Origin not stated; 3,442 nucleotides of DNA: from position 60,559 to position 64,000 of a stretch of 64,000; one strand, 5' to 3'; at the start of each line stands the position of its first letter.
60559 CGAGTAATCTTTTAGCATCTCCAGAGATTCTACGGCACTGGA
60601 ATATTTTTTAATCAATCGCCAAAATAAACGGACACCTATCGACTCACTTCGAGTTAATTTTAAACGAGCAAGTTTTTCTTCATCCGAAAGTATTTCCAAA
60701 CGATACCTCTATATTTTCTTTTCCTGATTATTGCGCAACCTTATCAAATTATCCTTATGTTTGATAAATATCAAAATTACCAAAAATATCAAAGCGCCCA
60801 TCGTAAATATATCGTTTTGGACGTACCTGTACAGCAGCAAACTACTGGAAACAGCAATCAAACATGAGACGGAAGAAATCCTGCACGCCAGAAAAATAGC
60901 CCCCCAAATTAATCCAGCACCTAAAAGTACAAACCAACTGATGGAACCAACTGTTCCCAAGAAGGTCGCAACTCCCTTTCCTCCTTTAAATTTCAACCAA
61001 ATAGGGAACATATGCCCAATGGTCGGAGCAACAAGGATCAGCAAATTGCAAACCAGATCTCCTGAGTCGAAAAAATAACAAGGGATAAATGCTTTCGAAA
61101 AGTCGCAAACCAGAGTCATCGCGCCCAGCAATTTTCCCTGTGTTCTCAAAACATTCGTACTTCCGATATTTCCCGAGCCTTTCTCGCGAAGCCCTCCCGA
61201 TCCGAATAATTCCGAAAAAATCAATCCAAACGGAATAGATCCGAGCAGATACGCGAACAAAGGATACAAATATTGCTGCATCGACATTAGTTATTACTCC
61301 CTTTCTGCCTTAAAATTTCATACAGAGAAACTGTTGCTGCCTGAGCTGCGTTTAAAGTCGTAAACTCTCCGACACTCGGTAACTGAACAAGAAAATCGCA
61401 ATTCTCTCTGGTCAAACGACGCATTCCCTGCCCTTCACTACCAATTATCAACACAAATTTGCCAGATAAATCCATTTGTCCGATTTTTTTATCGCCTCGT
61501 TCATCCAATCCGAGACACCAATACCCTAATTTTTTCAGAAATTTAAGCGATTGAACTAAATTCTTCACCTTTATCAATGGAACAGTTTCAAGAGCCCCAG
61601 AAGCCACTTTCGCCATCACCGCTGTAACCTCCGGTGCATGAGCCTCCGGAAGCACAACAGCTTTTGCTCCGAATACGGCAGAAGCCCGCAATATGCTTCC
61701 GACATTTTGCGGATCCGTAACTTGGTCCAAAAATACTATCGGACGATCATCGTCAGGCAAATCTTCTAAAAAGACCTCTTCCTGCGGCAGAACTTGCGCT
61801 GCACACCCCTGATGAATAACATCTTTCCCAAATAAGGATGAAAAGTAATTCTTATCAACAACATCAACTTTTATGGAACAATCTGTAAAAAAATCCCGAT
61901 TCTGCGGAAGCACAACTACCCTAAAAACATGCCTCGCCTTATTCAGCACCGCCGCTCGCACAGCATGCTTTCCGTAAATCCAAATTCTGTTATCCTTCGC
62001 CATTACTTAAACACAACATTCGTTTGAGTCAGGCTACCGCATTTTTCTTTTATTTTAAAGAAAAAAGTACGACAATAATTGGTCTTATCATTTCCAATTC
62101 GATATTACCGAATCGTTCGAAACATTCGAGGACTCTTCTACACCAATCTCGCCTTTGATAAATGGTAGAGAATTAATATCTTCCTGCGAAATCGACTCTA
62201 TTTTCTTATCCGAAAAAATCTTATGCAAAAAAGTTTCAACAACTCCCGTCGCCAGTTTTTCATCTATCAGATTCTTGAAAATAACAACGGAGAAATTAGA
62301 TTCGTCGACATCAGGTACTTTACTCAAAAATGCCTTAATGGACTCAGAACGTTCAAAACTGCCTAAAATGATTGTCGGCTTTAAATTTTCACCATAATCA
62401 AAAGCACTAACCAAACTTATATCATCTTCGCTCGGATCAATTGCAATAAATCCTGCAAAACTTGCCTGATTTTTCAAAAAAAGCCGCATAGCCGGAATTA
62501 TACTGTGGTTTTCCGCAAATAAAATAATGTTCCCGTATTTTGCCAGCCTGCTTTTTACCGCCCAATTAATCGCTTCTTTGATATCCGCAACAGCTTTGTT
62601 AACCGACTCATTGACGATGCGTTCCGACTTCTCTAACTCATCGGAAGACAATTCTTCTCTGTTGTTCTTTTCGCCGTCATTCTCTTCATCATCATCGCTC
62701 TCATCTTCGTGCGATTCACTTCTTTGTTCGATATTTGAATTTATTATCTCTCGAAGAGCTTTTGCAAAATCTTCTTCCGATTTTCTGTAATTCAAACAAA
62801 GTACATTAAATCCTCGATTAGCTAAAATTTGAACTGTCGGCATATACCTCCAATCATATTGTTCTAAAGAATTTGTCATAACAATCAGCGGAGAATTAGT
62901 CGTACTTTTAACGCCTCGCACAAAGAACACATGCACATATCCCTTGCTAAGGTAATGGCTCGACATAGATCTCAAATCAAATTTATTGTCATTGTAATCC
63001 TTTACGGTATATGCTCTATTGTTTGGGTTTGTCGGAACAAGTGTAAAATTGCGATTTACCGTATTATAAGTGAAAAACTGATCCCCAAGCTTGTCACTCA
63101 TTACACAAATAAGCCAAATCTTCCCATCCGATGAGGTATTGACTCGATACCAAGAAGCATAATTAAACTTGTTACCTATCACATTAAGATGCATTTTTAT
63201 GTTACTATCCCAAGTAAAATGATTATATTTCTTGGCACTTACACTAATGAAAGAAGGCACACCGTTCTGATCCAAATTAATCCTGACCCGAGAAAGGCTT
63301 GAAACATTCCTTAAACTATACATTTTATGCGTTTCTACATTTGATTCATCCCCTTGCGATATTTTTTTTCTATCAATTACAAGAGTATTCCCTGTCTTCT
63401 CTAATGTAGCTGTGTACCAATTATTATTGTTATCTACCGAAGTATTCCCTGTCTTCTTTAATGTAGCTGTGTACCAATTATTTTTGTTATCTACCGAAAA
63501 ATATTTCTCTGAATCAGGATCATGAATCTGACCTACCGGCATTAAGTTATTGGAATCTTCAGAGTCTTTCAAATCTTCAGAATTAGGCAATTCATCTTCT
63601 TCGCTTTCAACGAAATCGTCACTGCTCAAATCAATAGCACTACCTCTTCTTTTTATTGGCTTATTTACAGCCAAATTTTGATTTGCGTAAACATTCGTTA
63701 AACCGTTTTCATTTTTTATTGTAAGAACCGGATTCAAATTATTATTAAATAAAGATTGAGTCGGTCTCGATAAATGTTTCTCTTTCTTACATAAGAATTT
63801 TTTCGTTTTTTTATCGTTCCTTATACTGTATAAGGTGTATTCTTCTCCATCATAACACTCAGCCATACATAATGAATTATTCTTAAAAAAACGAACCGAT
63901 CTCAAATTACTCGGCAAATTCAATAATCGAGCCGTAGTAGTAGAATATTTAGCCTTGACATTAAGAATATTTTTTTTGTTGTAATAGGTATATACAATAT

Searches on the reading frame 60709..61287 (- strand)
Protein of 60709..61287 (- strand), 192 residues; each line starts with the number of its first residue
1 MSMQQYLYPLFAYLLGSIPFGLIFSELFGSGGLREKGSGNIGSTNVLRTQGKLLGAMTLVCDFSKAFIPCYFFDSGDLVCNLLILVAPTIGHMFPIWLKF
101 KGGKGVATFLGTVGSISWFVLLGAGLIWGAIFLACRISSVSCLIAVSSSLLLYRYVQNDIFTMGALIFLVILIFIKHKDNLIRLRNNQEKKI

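Call 11: search_protein_families(library=pfam, proteins=[window:60709-61287:-], max_evalue=0.001)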
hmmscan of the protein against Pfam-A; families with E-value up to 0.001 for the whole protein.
window:60709-61287:- (192 aa): 1 family
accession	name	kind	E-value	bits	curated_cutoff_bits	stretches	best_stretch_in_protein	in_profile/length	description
PF02660.20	G3P_acyltransf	-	9.5e-43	146.6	24.1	1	11-184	1-164/164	Glycerol-3-phosphate acyltransferase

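Call 69: find_encoding_contigs(protein=window:60709-61287:-, flank=10000, max_places=2)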
Protein window:60709-61287:- (192 aa): 24 contigs read that carry it; 2 places shown.
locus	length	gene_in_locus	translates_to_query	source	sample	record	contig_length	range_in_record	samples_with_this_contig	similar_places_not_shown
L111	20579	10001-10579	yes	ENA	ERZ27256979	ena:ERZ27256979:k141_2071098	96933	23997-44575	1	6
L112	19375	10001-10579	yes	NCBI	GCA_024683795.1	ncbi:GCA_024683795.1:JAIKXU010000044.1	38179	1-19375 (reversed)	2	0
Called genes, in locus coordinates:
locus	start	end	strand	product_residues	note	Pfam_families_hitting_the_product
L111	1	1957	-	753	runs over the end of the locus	PF19312:NtrY_N, PF14501:HATPase_c_5 (faint), PF00512:HisKA, PF02518:HATPase_c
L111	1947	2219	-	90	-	PF02954:HTH_8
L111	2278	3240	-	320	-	PF01207:Dus, PF00977:His_biosynth (faint)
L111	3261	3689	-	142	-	PF09923:DUF2155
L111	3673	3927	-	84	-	PF09538:FYDLN_acid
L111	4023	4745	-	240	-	PF00929:RNase_T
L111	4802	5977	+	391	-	PF00072:Response_reg, PF07228:SpoIIE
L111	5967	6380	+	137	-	PF13581:HATPase_c_2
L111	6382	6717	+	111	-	PF01740:STAS, PF13466:STAS_2 (weak)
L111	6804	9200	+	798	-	-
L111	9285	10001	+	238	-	PF08032:SpoU_sub_bind (weak), PF00588:SpoU_methylase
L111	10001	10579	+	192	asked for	PF02660:G3P_acyltransf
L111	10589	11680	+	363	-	PF21102:DprA_N, PF02481:DNA_processg_A, PF17782:WHD_DprA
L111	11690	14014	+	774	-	PF01751:Toprim, PF01131:Topoisom_bac, PF01396:Zn_ribbon_Top1, PF13368:Toprim_C_rpt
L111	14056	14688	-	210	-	PF02223:Thymidylate_kin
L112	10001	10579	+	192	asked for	PF02660:G3P_acyltransf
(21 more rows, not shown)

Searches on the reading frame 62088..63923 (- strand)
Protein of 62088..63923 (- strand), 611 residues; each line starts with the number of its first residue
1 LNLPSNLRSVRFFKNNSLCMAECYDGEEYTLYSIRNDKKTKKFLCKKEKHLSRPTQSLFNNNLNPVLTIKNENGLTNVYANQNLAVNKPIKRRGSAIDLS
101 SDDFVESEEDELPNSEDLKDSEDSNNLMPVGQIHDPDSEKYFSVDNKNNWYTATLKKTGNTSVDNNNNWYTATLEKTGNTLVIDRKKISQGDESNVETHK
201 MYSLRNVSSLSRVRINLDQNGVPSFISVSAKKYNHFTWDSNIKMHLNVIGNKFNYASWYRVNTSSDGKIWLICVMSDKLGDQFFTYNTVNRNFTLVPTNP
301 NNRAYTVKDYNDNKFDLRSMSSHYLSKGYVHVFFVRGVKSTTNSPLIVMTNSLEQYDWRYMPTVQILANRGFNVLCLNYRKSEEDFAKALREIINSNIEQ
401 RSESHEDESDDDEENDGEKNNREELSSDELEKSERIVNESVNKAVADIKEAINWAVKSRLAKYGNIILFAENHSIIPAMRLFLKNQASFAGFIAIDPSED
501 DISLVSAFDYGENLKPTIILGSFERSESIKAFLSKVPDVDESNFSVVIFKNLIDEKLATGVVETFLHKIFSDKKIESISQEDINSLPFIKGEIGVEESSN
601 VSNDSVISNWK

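Call 11: search_protein_families(library=pfam, proteins=[window:62088-63923:-], max_evalue=0.001)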
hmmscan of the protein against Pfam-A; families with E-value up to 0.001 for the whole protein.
window:62088-63923:- (611 aa): 0 families

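Call 54: find_encoding_contigs(protein=window:62088-63923:-, flank=10000, max_places=3)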
Protein window:62088-63923:- (611 aa): no gene with exactly this product is on record in the collection.
